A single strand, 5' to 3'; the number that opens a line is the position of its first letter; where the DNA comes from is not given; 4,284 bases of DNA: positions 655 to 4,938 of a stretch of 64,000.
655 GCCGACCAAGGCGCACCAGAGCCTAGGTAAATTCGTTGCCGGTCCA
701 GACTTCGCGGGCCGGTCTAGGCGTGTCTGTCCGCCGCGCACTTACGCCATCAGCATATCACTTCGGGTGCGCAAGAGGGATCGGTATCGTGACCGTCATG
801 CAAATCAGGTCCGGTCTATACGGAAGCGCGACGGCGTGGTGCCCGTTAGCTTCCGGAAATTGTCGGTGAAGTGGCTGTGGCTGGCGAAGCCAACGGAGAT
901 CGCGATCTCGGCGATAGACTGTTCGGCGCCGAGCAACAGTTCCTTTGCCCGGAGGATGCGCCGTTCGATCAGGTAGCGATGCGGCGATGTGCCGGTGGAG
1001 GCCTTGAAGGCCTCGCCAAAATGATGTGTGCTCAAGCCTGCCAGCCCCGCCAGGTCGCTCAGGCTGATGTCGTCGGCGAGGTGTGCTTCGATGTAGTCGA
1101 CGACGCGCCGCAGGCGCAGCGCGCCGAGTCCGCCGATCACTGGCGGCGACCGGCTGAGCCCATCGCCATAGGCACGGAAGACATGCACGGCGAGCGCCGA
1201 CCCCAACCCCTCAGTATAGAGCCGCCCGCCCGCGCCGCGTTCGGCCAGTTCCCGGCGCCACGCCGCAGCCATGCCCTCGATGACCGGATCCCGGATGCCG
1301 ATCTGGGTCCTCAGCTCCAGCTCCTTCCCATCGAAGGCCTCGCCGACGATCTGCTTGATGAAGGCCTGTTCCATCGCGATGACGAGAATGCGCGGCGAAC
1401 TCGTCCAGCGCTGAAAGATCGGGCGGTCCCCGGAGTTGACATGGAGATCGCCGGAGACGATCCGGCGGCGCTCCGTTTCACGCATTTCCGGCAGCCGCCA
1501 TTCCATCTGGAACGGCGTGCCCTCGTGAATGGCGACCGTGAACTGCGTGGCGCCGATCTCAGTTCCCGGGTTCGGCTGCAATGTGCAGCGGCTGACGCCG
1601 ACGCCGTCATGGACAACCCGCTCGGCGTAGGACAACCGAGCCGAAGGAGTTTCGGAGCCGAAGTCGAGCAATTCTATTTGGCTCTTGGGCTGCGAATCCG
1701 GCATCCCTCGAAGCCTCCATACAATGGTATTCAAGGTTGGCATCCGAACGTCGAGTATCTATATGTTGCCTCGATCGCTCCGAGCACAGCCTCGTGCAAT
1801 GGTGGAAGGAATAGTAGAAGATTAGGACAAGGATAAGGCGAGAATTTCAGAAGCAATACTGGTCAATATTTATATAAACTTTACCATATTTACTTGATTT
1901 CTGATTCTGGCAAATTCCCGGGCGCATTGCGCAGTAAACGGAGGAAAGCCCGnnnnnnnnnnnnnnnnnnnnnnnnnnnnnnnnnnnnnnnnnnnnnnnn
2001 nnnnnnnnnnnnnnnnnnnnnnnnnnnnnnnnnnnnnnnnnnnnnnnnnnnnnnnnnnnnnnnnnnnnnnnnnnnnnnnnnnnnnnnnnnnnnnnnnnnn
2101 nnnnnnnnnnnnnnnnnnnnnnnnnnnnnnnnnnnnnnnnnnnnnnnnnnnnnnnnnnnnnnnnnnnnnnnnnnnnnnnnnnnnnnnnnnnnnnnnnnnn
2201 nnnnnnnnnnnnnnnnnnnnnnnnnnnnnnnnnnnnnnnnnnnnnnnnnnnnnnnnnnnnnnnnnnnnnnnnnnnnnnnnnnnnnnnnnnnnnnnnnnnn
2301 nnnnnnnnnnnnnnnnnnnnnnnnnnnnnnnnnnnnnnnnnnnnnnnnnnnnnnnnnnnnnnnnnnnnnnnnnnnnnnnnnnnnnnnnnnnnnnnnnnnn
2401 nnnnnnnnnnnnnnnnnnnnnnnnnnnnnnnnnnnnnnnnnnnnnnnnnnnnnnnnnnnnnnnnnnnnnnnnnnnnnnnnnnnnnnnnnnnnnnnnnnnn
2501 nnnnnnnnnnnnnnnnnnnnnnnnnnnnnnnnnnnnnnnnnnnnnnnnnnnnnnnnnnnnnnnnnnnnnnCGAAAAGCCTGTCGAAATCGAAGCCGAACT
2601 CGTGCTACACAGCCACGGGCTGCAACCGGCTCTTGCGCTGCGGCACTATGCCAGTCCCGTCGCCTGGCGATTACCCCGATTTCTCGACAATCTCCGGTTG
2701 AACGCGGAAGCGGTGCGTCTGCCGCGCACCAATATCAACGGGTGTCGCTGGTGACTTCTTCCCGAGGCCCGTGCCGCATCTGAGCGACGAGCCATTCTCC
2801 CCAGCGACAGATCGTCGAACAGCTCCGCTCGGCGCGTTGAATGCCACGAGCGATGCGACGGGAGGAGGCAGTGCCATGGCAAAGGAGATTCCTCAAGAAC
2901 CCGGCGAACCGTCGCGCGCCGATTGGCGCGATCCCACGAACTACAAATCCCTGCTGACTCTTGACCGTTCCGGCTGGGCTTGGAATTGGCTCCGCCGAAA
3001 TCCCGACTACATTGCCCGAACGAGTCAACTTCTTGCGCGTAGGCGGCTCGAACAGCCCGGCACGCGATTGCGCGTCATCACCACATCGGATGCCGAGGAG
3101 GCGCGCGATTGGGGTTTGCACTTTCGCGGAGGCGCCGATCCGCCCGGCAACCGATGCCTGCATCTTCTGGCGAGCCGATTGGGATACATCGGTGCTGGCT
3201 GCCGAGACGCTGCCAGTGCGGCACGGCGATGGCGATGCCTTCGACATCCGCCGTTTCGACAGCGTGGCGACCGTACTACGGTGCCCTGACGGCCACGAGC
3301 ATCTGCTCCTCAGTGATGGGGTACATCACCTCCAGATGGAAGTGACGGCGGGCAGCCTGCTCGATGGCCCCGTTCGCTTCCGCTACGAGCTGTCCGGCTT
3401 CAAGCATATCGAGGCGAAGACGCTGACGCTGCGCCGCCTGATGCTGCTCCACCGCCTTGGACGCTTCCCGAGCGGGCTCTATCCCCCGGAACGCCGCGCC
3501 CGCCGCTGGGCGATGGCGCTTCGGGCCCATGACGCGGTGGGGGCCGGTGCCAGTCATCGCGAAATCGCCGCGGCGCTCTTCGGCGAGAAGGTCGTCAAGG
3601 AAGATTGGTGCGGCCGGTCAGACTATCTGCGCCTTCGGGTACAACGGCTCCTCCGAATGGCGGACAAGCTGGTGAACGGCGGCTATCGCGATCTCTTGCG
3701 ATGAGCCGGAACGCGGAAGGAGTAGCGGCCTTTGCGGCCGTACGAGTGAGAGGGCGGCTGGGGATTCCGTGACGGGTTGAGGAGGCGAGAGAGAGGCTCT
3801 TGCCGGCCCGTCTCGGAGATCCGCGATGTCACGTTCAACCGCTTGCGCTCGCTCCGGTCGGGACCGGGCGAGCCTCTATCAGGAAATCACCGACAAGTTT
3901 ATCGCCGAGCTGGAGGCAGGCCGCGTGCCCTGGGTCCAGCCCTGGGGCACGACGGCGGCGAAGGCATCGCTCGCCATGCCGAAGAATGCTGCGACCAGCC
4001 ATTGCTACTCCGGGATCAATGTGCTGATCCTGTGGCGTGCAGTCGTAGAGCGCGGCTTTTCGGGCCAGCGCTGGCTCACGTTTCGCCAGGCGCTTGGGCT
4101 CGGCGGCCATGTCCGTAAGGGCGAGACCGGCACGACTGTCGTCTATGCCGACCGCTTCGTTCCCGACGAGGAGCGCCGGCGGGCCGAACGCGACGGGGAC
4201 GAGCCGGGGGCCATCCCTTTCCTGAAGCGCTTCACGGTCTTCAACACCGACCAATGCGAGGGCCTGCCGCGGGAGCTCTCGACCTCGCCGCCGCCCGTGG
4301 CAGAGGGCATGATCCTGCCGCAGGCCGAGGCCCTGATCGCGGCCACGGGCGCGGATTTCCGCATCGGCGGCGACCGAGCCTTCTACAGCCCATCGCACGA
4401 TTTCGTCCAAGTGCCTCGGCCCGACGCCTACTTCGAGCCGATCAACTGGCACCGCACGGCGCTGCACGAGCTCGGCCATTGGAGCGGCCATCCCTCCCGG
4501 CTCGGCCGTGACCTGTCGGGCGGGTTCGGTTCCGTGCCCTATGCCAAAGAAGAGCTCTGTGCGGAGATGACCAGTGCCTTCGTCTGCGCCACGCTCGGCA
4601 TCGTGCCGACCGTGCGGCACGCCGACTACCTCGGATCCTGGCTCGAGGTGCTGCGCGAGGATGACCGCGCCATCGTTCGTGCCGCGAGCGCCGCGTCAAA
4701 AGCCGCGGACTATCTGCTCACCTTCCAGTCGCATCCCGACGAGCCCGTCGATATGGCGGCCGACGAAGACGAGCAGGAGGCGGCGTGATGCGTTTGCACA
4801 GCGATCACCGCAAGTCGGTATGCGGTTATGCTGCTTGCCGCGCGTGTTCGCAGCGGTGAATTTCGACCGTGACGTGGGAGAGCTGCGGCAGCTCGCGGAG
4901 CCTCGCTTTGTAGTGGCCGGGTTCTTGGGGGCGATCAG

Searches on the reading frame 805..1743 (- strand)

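Call 26: search_protein_families(library=pfam, proteins=[window:805-1743:-])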
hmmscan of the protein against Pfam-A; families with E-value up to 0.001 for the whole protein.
window:805-1743:- (312 aa): 2 families
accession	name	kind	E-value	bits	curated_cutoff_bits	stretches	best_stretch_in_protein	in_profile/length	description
PF12833.13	HTH_18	-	4.1e-24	85.1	33.6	1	231-308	1-78/80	Helix-turn-helix domain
PF00165.29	HTH_AraC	-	7.3e-18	64.7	26.6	2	275-308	9-41/42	Bacterial regulatory helix-turn-helix proteins, AraC family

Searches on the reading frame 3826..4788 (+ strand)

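Call 26: search_protein_families(library=pfam, proteins=[window:3826-4788:+])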
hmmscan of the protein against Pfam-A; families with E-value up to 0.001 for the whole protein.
window:3826-4788:+ (320 aa): 2 families
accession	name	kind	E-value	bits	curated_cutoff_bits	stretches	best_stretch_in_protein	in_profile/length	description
PF18818.7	MPTase-PolyVal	-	7.9e-51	171.8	27.5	1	165-288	1-125/126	Zincin-like metallopeptidase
PF08401.16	ArdcN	-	3.8e-42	143.8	22.6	1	16-139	2-123/123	N-terminal domain of anti-restriction factor ArdC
